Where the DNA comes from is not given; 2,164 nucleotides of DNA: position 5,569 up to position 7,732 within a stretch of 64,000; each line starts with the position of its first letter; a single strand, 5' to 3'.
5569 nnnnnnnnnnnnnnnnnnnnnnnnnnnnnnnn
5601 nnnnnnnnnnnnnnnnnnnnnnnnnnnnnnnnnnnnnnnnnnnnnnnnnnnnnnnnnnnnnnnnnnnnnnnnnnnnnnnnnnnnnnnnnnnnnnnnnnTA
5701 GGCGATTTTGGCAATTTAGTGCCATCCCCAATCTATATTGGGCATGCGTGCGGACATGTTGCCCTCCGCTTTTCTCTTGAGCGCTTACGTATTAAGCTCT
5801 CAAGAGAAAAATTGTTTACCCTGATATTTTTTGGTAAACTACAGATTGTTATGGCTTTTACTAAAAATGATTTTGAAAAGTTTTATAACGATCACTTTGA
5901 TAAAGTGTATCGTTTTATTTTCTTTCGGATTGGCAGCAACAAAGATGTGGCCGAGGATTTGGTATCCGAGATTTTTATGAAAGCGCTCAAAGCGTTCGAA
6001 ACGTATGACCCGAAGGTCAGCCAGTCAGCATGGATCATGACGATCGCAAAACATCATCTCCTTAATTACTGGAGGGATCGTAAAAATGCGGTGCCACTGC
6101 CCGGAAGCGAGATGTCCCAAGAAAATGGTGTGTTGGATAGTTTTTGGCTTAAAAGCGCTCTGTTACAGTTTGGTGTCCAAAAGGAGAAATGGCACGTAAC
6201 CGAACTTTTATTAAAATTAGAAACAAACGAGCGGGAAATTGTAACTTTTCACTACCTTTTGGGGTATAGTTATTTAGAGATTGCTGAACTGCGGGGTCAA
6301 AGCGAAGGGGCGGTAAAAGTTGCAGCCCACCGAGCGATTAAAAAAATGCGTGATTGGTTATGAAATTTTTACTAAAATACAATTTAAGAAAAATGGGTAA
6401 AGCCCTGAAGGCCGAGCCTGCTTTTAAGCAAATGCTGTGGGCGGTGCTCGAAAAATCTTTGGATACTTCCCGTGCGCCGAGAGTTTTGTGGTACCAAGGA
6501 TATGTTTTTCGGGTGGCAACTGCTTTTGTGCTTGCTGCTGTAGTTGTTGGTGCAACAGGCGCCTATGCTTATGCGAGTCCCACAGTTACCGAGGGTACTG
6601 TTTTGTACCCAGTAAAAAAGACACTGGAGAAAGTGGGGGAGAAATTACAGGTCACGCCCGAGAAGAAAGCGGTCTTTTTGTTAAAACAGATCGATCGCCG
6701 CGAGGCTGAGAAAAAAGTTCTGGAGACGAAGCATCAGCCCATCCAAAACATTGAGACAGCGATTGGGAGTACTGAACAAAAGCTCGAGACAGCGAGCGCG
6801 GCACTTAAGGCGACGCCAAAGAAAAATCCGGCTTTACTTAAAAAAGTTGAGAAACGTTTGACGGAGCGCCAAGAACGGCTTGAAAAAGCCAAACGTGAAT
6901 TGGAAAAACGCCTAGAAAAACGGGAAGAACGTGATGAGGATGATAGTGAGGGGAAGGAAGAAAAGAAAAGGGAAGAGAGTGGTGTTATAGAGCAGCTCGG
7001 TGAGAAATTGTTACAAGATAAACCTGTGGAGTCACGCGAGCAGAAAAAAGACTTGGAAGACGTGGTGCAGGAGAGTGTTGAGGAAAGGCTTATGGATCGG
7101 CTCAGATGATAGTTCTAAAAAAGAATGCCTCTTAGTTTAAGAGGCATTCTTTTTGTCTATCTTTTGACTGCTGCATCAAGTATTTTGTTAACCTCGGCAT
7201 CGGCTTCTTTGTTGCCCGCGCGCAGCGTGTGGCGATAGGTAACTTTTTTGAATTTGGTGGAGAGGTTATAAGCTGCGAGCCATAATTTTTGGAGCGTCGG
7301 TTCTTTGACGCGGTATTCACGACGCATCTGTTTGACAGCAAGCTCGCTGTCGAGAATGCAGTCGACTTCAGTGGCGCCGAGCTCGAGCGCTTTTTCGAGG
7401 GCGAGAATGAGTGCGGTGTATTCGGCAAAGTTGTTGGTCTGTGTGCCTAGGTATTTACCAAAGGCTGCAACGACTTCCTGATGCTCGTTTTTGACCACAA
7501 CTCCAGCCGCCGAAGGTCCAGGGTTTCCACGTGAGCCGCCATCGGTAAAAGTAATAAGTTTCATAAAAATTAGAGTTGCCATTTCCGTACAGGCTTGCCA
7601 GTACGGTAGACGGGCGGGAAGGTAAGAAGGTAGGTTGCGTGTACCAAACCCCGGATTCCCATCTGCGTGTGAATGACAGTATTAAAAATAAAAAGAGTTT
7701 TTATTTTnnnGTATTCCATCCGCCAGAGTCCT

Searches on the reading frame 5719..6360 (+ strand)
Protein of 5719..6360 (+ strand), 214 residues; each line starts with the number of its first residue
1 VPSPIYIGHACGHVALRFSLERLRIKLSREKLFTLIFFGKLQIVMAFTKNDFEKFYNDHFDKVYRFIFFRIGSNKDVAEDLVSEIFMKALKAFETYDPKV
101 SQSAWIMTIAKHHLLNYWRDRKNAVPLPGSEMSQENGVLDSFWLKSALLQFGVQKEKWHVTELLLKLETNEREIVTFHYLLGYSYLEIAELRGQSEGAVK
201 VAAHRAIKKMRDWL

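Call 51: search_protein_families(library=pfam, proteins=[window:5719-6360:+], max_evalue=0.0001)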
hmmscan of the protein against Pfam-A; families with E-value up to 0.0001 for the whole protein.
window:5719-6360:+ (214 aa): 3 families
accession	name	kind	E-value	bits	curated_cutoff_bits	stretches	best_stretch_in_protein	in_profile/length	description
PF08281.18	Sigma70_r4_2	-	2.9e-14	52.9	25.7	1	161-210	5-54/54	Sigma-70, region 4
PF04542.20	Sigma70_r2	-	4.8e-14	52.3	24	1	56-122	2-69/71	Sigma-70 region 2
PF04545.22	Sigma70_r4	-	1.3e-07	31.4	24.1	1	164-211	2-49/50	Sigma-70, region 4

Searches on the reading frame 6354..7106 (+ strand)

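Call 51: search_protein_families(library=pfam, proteins=[window:6354-7106:+], max_evalue=0.0001)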
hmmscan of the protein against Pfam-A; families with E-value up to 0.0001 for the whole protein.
window:6354-7106:+ (251 aa): 1 family
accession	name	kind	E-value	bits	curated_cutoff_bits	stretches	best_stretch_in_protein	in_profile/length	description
PF18915.5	DUF5667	-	2.3e-08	34.8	27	1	81-184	5-97/99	Domain of unknown function (DUF5667)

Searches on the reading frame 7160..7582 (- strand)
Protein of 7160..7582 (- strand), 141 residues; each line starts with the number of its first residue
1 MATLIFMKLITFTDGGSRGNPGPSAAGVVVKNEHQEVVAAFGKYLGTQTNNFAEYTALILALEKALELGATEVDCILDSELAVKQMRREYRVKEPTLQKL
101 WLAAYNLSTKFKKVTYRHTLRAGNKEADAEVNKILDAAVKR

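Call 51: search_protein_families(library=pfam, proteins=[window:7160-7582:-], max_evalue=0.0001)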
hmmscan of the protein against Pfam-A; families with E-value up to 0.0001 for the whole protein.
window:7160-7582:- (141 aa): 2 families
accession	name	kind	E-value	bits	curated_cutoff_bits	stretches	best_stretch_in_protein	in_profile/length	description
PF13456.12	RVT_3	-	5.7e-20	71.9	21.6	1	13-132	2-121/123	Reverse transcriptase-like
PF00075.30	RNase_H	-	2.2e-12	47.8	25.8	1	9-131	4-136/141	RNase H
